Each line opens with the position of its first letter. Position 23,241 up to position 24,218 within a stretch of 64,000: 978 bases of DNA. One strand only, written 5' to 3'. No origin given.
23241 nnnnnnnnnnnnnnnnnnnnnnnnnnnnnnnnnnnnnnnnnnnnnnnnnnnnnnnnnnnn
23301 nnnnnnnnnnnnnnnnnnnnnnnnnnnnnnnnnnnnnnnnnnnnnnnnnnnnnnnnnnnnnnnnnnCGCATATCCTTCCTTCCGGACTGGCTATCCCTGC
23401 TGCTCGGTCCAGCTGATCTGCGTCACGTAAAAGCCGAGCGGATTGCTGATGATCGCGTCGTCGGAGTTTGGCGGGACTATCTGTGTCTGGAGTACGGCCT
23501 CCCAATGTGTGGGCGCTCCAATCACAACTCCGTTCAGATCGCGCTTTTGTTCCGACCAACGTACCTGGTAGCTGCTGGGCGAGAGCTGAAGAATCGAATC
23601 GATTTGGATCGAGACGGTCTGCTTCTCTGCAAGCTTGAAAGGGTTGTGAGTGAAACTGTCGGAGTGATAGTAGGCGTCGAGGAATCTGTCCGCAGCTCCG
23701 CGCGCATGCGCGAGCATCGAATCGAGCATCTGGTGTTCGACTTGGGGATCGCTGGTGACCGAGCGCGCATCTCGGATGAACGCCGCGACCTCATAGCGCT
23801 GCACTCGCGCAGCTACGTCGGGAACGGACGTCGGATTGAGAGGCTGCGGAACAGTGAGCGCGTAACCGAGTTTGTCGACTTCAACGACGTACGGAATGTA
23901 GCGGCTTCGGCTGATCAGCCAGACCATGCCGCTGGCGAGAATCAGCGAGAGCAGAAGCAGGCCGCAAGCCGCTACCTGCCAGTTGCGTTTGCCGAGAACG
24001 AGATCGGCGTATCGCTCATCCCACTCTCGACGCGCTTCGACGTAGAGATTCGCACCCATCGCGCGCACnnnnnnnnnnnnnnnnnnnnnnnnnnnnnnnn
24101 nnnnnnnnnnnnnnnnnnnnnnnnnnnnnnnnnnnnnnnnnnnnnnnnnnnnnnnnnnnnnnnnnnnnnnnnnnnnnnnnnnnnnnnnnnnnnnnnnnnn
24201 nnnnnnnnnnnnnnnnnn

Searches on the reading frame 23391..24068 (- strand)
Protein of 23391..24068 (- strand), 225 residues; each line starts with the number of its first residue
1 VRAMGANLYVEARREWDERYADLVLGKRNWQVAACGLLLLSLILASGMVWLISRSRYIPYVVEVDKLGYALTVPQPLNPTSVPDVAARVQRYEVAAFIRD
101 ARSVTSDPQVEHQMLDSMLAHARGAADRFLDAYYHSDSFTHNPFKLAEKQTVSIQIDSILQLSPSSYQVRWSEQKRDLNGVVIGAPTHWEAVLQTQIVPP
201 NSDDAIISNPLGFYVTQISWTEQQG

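Call 18: search_protein_families(library=pfam, proteins=[window:23391-24068:-], max_evalue=0.01)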
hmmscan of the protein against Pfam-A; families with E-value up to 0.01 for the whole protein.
window:23391-24068:- (225 aa): 1 family
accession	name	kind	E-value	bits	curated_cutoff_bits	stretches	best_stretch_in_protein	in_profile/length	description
PF04335.19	VirB8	-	4e-44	151.4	23.2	1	12-222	2-212/213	VirB8 protein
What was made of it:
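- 23394..24059 (-): trbF (VirB8 family), the terminal gene of the element. It is intact. Pfam VirB8, E = 4e-44 (call 18).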

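Call 23: search_dna_similar(query=window:23391-24068:-, collection=plasmids, mode=protein, max_rows=30)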
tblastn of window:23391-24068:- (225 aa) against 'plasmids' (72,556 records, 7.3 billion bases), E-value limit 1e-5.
Records with a match: 1432; places in all: 1507; records where one place covers at least 80% of the query: 1336.
Best place of each record, by identity: <60% 1432.
By first word of the organism name: Agrobacterium 206; Rhizobium 119; Escherichia 96; Vibrio 92; uncultured 82; Campylobacter 74; Klebsiella 59; Citrobacter 59; Neisseria 52; Sinorhizobium 50; and 121 more.
By predicted mobility (MOB-suite, as given by PLSDB): conjugative 1009; non-mobilizable 217; mobilizable 206.
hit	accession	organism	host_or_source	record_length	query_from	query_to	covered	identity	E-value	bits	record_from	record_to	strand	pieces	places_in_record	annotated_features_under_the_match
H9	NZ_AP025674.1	Acidovorax sp. SUPP3334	Hydrocotyle maritima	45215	7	223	96%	38.1%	6e-30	123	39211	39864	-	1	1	conjugal transfer protein TrbF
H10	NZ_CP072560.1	Pseudomonas sp. BYT-1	activated sludge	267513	6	223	97%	36.4%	1e-24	108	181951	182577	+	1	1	trbF: conjugal transfer protein TrbF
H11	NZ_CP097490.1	Pseudomonas sp. BYT-5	wastewater treatment tank,soil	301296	6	223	97%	36.4%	1e-24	108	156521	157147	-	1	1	trbF: conjugal transfer protein TrbF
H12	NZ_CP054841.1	Comamonas antarctica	whole organism,R2A medium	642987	7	223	96%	36.3%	9e-28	117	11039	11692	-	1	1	VirB8/TrbF family protein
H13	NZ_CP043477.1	Xanthomonas hyacinthi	Hyacinthus orientalis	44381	7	223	96%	36.3%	5e-27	115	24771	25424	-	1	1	conjugal transfer protein TrbF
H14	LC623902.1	uncultured bacterium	-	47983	7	223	96%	36.3%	5e-27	115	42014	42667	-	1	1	trbF: TrbF mating pair formation protein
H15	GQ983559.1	uncultured bacterium pAKD4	-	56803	7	223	96%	36.3%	5e-27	115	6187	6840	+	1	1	trbF: TrbF mating pair formation protein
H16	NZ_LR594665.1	Variovorax sp. RA8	Riverbed sediment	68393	7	223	96%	36.3%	5e-27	115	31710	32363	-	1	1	conjugal transfer protein TrbF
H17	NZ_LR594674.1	Variovorax sp. PBL-E5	linuron-contaminated soil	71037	7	223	96%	36.3%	5e-27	115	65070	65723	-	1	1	conjugal transfer protein TrbF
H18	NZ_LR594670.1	Variovorax sp. SRS16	linuron-contaminated soil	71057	7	223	96%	36.3%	5e-27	115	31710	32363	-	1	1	conjugal transfer protein TrbF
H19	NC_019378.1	Burkholderia cepacia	-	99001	7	223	96%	36.3%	5e-27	115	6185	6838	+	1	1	conjugal transfer protein TrbF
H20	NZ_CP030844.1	Acidisarcina polymorpha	cell culture,pine forest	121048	9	222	95%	36.7%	6e-31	126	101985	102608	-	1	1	VirB8/TrbF family protein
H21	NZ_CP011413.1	Sedimenticola thiotaurini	cell culture,salt marsh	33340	6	222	96%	36.1%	2e-32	130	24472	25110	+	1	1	VirB8/TrbF family protein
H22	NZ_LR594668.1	Variovorax sp. SRS16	linuron-contaminated soil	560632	4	223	98%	35.4%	2e-31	127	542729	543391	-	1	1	conjugal transfer protein TrbF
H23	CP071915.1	Ralstonia solanacearum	Pogostemon cablin,Single strain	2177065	6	223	97%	35.5%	1e-24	108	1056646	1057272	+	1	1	conjugal transfer protein TrbF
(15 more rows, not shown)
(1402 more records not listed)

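Call 24: find_homologous_proteins(query=window:23391-24068:-, max_evalue=1e-20)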
Query window:23391-24068:- (225 aa): 686 proteins with E <= 1e-20 among 1369 candidates; the best 120 are listed.
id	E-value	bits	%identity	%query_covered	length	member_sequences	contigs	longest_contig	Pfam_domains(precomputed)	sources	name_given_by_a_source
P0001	6.7e-133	459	90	99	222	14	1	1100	PF04335.20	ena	-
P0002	9.0e-132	455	91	99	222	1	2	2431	PF04335.20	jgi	jgi:type IV secretion system protein TrbF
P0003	9.8e-132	455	91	99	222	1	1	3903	PF04335.20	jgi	jgi:type IV secretion system protein TrbF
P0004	1.1e-131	455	90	98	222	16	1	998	PF04335.20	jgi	jgi:type IV secretion system protein TrbF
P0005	2.9e-131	454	91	99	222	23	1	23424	PF04335.20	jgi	jgi:type IV secretion system protein TrbF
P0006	3.6e-131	453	92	99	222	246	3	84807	PF04335.20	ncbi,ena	-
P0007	8.0e-131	452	90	99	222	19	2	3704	PF04335.20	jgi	jgi:type IV secretion system protein TrbF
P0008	2.6e-130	451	89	99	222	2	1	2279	PF04335.20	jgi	jgi:type IV secretory pathway TrbF-like protein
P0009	7.2e-130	449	88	99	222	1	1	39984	PF04335.20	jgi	jgi:type IV secretory pathway TrbF-like protein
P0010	9.5e-130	449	88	99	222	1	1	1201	PF04335.20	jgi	jgi:type IV secretion system protein VirB5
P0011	2.1e-129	448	90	99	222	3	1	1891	PF04335.20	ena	-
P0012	2.1e-128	444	89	99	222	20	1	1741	PF04335.20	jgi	jgi:type IV secretion system protein TrbF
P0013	3.0e-128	444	88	99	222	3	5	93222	PF04335.20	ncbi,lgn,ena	ncbi:MAG: VirB8/TrbF family protein [Candidatus Binataceae bacterium]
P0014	3.0e-128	444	87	99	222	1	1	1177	PF04335.20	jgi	jgi:type IV secretion system protein VirB5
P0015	3.8e-128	444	88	99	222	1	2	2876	PF04335.20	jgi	jgi:type IV secretory pathway TrbF-like protein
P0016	1.9e-127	441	88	98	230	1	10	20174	PF04335.20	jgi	jgi:type IV secretory pathway TrbF-like protein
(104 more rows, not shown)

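Call 26: find_encoding_contigs(protein=P0006, flank=10000, max_places=4)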
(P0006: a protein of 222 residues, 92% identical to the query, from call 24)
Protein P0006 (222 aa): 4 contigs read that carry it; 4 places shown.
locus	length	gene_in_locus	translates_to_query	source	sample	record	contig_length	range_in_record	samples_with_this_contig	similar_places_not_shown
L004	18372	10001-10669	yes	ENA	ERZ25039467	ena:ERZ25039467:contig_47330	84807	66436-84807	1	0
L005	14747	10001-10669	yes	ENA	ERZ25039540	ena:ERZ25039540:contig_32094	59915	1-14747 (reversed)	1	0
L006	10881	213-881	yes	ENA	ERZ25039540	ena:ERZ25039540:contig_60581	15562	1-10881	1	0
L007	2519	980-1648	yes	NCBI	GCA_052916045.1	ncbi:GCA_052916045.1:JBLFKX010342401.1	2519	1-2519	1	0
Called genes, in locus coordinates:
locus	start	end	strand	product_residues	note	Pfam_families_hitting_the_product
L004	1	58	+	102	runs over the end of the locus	PF03743:TrbI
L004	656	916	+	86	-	PF10038:DUF2274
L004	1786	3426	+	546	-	PF01935:DUF87, PF10412:TrwB_AAD_bind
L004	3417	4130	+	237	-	PF08751:TrwC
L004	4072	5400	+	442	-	PF08751:TrwC, PF13245:AAA_19 (weak), PF13604:AAA_30, PF22232:TraI_hel_assoc_N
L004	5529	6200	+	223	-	PF13538:UvrD_C_2 (weak)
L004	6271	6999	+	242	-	-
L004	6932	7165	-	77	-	-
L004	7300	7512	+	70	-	-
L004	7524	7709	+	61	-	-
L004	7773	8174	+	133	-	PF00436:SSB, PF22657:SSB_1 (weak)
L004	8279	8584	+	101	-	PF12728:HTH_17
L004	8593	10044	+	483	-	PF14659:Phage_int_SAM_3, PF22022:Phage_int_M (faint), PF00589:Phage_integrase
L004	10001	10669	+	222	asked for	PF04335:VirB8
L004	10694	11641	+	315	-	PF03524:CagX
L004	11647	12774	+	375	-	PF03743:TrbI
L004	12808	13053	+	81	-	-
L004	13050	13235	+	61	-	-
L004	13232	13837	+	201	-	PF10502:Peptidase_S26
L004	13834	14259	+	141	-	PF06412:TraD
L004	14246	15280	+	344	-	PF03432:Relaxase (faint)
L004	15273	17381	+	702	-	PF02534:T4SS-DNA_transf, PF10412:TrwB_AAD_bind, PF12696:TraG-D_C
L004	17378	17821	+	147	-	-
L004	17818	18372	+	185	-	?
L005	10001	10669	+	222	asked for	PF04335:VirB8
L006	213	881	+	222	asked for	PF04335:VirB8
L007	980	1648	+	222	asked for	PF04335:VirB8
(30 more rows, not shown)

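Call 27: find_encoding_contigs(protein=P0013, flank=10000, max_places=4)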
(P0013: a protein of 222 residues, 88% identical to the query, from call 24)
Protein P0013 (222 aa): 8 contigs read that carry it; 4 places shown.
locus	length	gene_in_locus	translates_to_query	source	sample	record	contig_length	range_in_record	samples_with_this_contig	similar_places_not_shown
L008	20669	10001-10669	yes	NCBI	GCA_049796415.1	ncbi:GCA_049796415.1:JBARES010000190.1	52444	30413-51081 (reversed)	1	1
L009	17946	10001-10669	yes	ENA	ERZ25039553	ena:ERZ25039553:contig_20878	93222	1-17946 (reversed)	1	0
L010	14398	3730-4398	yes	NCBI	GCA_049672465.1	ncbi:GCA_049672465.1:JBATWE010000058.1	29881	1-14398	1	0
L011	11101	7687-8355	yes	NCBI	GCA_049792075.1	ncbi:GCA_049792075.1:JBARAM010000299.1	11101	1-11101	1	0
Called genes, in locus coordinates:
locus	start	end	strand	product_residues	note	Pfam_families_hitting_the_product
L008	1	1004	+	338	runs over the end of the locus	-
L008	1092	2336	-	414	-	PF04909:Amidohydro_2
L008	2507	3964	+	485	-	PF03055:RPE65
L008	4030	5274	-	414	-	PF00248:Aldo_ket_red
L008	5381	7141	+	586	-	PF00027:cNMP_binding, PF24179:NTE_Ploop, PF01734:Patatin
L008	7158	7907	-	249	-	PF02798:GST_N, PF13417:GST_N_3, PF13409:GST_N_2, PF00043:GST_C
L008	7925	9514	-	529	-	PF00135:COesterase, PF20434:BD-FAE (weak), PF07859:Abhydrolase_3 (faint)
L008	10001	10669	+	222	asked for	PF04335:VirB8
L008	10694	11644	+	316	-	PF03524:CagX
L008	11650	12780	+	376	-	PF03743:TrbI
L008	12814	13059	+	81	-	-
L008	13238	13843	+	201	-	PF10502:Peptidase_S26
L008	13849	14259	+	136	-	PF06412:TraD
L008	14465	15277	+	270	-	PF03432:Relaxase (weak)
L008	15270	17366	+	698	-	PF02534:T4SS-DNA_transf, PF10412:TrwB_AAD_bind, PF12696:TraG-D_C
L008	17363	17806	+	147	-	-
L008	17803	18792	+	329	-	PF00437:T2SSE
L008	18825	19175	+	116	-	PF04956:TrbC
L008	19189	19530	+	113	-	PF05101:VirB3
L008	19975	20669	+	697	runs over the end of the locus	PF12846:AAA_10 (faint), PF19044:P-loop_TraG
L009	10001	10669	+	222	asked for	PF04335:VirB8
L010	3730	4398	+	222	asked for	PF04335:VirB8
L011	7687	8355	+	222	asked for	PF04335:VirB8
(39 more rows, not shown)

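Call 63: find_encoding_contigs(protein=P0016, flank=10000, max_places=10)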
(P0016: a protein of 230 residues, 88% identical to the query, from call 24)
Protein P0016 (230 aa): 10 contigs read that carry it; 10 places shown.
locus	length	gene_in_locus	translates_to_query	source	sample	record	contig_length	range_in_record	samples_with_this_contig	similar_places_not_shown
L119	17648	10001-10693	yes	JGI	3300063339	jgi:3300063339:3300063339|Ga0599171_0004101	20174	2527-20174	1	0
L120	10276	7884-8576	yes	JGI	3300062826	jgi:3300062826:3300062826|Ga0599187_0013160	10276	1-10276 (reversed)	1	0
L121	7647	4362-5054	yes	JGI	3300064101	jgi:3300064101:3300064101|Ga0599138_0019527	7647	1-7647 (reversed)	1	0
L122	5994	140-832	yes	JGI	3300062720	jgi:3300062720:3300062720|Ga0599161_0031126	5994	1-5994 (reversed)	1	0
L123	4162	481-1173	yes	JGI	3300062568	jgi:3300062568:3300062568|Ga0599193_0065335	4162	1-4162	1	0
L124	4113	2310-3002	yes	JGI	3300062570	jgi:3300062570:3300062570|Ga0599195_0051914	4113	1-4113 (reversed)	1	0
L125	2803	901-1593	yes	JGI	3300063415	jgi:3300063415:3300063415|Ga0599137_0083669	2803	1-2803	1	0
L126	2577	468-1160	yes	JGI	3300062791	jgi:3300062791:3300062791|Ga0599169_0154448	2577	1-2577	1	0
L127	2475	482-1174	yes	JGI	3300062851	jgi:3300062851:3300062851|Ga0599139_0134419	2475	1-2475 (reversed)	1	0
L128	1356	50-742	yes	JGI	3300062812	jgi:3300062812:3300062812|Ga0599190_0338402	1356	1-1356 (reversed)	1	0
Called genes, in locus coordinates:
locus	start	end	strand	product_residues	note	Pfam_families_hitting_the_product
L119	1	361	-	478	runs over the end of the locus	PF02934:GatB_N, PF02637:GatB_Yqey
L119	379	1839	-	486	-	PF01425:Amidase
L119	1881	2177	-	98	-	PF02686:GatC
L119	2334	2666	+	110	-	-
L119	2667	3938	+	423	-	PF02403:Seryl_tRNA_N, PF00587:tRNA-synt_2b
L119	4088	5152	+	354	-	PF00528:BPD_transp_1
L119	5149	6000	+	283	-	PF00528:BPD_transp_1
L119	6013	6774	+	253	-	PF20703:nSTAND1 (weak), PF02463:SMC_N (faint), PF00005:ABC_tran, PF13304:AAA_21 (faint)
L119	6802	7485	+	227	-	PF01895:PhoU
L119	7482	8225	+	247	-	PF00072:Response_reg, PF00486:Trans_reg_C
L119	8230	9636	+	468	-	PF00989:PAS, PF00512:HisKA, PF02518:HATPase_c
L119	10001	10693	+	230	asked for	PF04335:VirB8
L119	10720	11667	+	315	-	PF03524:CagX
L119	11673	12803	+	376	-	PF03743:TrbI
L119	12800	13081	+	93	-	-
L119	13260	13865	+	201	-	PF10502:Peptidase_S26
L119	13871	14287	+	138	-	PF06412:TraD (weak)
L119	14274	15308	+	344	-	-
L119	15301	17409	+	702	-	PF02534:T4SS-DNA_transf, PF10412:TrwB_AAD_bind, PF12696:TraG-D_C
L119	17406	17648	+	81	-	?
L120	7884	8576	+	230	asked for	PF04335:VirB8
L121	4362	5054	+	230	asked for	PF04335:VirB8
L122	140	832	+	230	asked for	PF04335:VirB8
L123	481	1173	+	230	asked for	PF04335:VirB8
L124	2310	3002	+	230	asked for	PF04335:VirB8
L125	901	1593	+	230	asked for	PF04335:VirB8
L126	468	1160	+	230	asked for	PF04335:VirB8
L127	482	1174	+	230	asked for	PF04335:VirB8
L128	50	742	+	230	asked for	PF04335:VirB8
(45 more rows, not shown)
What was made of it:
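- The DNA beyond the tRNA piece is host-like core genes in some and another ICE's integrase in others, as expected for an element edge (calls 26, 27, 63).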

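Call 64: find_encoding_contigs(protein=P0009, flank=10000, max_places=3)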
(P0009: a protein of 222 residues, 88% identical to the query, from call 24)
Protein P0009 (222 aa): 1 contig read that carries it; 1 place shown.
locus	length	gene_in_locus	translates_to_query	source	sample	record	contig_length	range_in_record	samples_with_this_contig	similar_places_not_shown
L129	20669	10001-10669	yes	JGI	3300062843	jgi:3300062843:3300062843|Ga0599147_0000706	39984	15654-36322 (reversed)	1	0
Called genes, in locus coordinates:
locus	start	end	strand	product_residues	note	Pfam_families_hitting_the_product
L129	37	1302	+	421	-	PF07728:AAA_5 (faint), PF00158:Sigma54_activat (weak)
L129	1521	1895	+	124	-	-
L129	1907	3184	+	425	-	PF09903:DUF2130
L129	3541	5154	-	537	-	PF09458:H_lectin (weak), PF13620:CarboxypepD_reg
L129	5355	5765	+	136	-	PF04679:DNA_ligase_A_C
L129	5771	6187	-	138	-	-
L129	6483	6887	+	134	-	-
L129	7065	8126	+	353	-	PF02899:Phage_int_SAM_1 (faint), PF00589:Phage_integrase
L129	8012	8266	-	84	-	-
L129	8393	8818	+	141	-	-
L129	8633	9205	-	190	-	-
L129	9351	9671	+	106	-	-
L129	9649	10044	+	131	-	-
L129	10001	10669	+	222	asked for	PF04335:VirB8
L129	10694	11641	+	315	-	PF03524:CagX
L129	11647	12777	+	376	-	PF03743:TrbI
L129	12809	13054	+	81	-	-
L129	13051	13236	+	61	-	-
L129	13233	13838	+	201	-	PF10502:Peptidase_S26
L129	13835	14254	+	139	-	PF06412:TraD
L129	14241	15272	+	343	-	PF03432:Relaxase (faint)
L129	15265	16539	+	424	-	PF02534:T4SS-DNA_transf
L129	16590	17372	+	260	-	PF02534:T4SS-DNA_transf, PF10412:TrwB_AAD_bind, PF12696:TraG-D_C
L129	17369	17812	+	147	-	-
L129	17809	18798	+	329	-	PF00437:T2SSE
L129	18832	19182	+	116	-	PF04956:TrbC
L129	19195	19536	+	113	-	PF05101:VirB3 (weak)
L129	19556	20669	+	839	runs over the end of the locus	PF27097:VirB4_TrbE_N, PF19044:P-loop_TraG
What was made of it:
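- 23394..24059 (-): It is the first gene next to the tRNA piece in all relatives (calls 26, 27, 63, 64).
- Analogous junctions were assembled in more than 20 contigs from different samples (calls 26, 27, 63, 64).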

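Call 74: search_protein_families(library=ncbifam, proteins=[L129:7065-8126:+, L004:8593-10044:+, L004:13050-13235:+], max_evalue=0.001)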
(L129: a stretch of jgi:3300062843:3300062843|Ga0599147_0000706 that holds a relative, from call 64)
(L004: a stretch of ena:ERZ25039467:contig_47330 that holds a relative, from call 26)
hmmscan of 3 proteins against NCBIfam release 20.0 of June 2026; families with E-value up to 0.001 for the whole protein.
L129:7065-8126:+ (353 aa): 5 families
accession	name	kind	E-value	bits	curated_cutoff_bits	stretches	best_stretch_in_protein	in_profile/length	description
NF040815.2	recomb_XerA_Arch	equivalog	1.3e-12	47.8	220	1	89-324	24-258/263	site-specific tyrosine recombinase/integron integrase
TIGR02225.1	recomb_XerD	equivalog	4.2e-11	42.7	329.6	2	186-325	131-279/290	site-specific tyrosine recombinase XerD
NF001399.0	PRK00283.1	subfamily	7.8e-09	35.2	279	1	102-248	49-200/300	tyrosine recombinase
TIGR02224.1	recomb_XerC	equivalog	8.4e-09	35.2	335.15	1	102-325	42-282/295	tyrosine recombinase XerC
TIGR02249.1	integrase_gron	subfamily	0.00057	19.3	265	0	108-244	45-179/315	integron integrase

L004:8593-10044:+ (483 aa): 9 families
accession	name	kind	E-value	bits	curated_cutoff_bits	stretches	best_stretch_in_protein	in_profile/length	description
TIGR02224.1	recomb_XerC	equivalog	4.7e-23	82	335.15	1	81-349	14-273/295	tyrosine recombinase XerC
NF040815.2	recomb_XerA_Arch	equivalog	7.3e-22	78.2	220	1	80-353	12-253/263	site-specific tyrosine recombinase/integron integrase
TIGR02225.1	recomb_XerD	equivalog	6.2e-21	75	329.6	1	78-347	11-268/290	site-specific tyrosine recombinase XerD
NF001399.0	PRK00283.1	subfamily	9.7e-16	57.9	279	1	82-347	24-277/300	tyrosine recombinase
TIGR02249.1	integrase_gron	subfamily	5.2e-12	45.7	265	1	291-363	237-309/315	integron integrase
NF007370.0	PRK09870.1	subfamily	1.2e-06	28.3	221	1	175-376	13-198/200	tyrosine-type DNA invertase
NF003462.0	PRK05084.1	equivalog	1.5e-06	27.2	267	1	176-357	183-347/360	tyrosine recombinase XerS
NF002331.0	PRK01287.1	subfamily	4.5e-05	22.6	371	1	137-347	107-306/365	site-specific tyrosine recombinase XerC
NF011946.0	PRK15417.1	equivalog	0.00011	21.5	435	0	292-362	253-323/337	integron integrase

L004:13050-13235:+ (61 aa): 0 families
